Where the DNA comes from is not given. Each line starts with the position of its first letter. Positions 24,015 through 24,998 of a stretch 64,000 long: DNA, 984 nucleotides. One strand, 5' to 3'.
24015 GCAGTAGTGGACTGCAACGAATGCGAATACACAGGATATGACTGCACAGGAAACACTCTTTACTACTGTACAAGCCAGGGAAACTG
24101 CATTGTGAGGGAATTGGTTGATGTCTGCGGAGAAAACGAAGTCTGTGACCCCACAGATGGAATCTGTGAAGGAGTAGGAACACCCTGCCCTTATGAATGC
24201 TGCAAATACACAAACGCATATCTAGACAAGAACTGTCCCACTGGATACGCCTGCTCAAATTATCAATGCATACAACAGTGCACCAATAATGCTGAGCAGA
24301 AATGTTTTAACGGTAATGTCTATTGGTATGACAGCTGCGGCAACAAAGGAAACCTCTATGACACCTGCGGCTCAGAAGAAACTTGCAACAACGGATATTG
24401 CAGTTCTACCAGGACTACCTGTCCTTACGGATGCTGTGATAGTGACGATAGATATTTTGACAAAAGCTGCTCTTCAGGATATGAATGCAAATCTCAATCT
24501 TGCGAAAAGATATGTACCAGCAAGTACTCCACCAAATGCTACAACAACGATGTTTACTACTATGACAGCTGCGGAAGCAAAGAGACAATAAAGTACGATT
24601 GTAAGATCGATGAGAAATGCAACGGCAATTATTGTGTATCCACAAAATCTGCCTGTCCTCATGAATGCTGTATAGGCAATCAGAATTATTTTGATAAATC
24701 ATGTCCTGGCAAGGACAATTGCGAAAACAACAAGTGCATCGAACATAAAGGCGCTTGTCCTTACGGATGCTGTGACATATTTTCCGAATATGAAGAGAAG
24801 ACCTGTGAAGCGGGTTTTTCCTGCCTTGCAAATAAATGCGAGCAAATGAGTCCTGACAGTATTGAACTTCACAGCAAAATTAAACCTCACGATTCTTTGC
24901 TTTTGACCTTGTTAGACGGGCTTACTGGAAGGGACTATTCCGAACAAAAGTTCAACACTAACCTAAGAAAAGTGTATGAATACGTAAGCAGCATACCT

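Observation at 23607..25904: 765-aa secreted cysteine-rich modular protein ending in a transglutaminase-like protease domain and a Trp-rich tail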

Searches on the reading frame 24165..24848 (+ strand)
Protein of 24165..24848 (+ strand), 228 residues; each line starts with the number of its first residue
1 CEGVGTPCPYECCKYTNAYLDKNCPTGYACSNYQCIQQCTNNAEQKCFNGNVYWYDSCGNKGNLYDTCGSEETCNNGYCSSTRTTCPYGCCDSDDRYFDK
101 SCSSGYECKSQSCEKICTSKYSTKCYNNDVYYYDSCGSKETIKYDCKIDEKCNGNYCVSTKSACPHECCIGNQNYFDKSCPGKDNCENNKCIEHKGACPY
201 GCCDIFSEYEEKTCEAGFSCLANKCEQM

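Call 39: find_homologous_proteins(query=window:24165-24848:+, max_evalue=0.01)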
Query seq(228 aa): 10 candidates shared short words with the query, none scored E <= 0.01.
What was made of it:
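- Tried and rejected: A homologue search with the Cys-rich region alone (aa 187-414) found nothing; only 10 candidates shared words (call 39).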

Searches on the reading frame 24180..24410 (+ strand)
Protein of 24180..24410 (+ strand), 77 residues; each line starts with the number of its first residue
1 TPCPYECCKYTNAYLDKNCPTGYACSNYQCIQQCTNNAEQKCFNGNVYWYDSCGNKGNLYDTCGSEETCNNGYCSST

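Call 73: predict_structure(alignment_id=A8)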
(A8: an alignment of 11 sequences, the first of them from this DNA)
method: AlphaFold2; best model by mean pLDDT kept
length: 77 residues; sequences in the alignment: 11
mean_pLDDT: 81.0   pTM: 0.62
mean pLDDT of the five models: 81.0, 80.8, 80.5, 80.3, 79.9
residues with pLDDT >= 90: 43; 70-90: 16; 50-70: 8; < 50: 10
segments of 3 or more residues with pLDDT < 50: 1-5, 12-16
pLDDT, mean of each block of 10 residues (from residue 1): 51 55 76 92 96 95 95 91
secondary structure, 60 per line:
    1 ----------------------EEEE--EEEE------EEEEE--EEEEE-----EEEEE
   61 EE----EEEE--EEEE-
elements in order: E23-26 E29-32 E39-43 E46-50 E56-62 E67-70 E73-76

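Call 75: fold_search(model_id=the predicted structure, library=pdb)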
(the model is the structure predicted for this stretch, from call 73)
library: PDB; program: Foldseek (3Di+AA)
matches with E <= 10: 92; with E <= 0.001: 0
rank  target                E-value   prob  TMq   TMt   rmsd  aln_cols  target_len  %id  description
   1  6pe9_I                1.4e+00  0.11  0.23  0.19   9.4        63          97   19  Crystal Structure of CD40 complexed to FAB516 (released 2019-08-14)
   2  6pe9_U                1.6e+00  0.10  0.23  0.17   9.5        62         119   19  Crystal Structure of CD40 complexed to FAB516 (released 2019-08-14)
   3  2wwd_A                3.3e+00  0.09  0.29  0.06  11.8        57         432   10  3D-structure of the modular autolysin LytC from Streptococcus pneumoniae in complex with pneummococcal peptidoglycan f (released 2010-04-21)
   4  8yx9_J                3.5e+00  0.07  0.23  0.26   9.6        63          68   19  CD40 in complex with Dacetuzumab Fab (released 2024-05-08)
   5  8yx9_K                3.7e+00  0.07  0.23  0.14   9.5        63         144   19  CD40 in complex with Dacetuzumab Fab (released 2024-05-08)
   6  6pe8_T                3.7e+00  0.06  0.23  0.12  10.3        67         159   16  Crystal structure of CD40/ABBV-323 FAB complex (released 2019-08-14)
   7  9n4y_k                4.0e+00  0.10  0.23  0.05   4.6        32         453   12  CryoEM structure of a filamentous soluble pyridine nucleotide transhydrogenase (released 2025-07-16)
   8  3tto_D                4.0e+00  0.10  0.27  0.02   8.8        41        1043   20  Crystal structure of Leuconostoc mesenteroides NRRL B-1299 N-terminally truncated dextransucrase DSR-E in triclinic fo (released 2012-01-25)
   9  9n4y_h                4.0e+00  0.09  0.23  0.05   4.6        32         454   12  CryoEM structure of a filamentous soluble pyridine nucleotide transhydrogenase (released 2025-07-16)
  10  5ihl_A                4.5e+00  0.06  0.23  0.13   9.5        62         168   19  STRUCTURE OF THE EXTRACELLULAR DOMAIN OF THE CD40 IN COMPLEX WITH 3H56-5 DAB (released 2016-06-01)
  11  9n4y_g                4.7e+00  0.09  0.23  0.05   4.6        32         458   12  CryoEM structure of a filamentous soluble pyridine nucleotide transhydrogenase (released 2025-07-16)
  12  8c0z_E                4.7e+00  0.08  0.24  0.06   5.8        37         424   11  CryoEM structure of a tungsten-containing aldehyde oxidoreductase from Aromatoleum aromaticum (released 2023-05-31)
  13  7v3p_B                4.7e+00  0.04  0.23  0.03  11.2        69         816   16  Cryo-EM structure of the IGF1R/insulin complex (released 2022-08-17)
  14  7rid                  5.4e+00  0.02  0.19  0.15  12.5        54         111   11  Griffithsin variant Y28A (released 2022-05-18)
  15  7ria_A                5.4e+00  0.02  0.18  0.13   5.8        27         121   15  Griffithsin variant Y28A/Y68A/Y110A (released 2022-05-18)
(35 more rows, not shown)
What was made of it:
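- Closest known: Cysteine-rich repeat domains such as TNFR CRDs, EGF-like modules or the Dumpy DPY module. Same: The best, non-significant fold match is the CD40 CRD (call 75).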
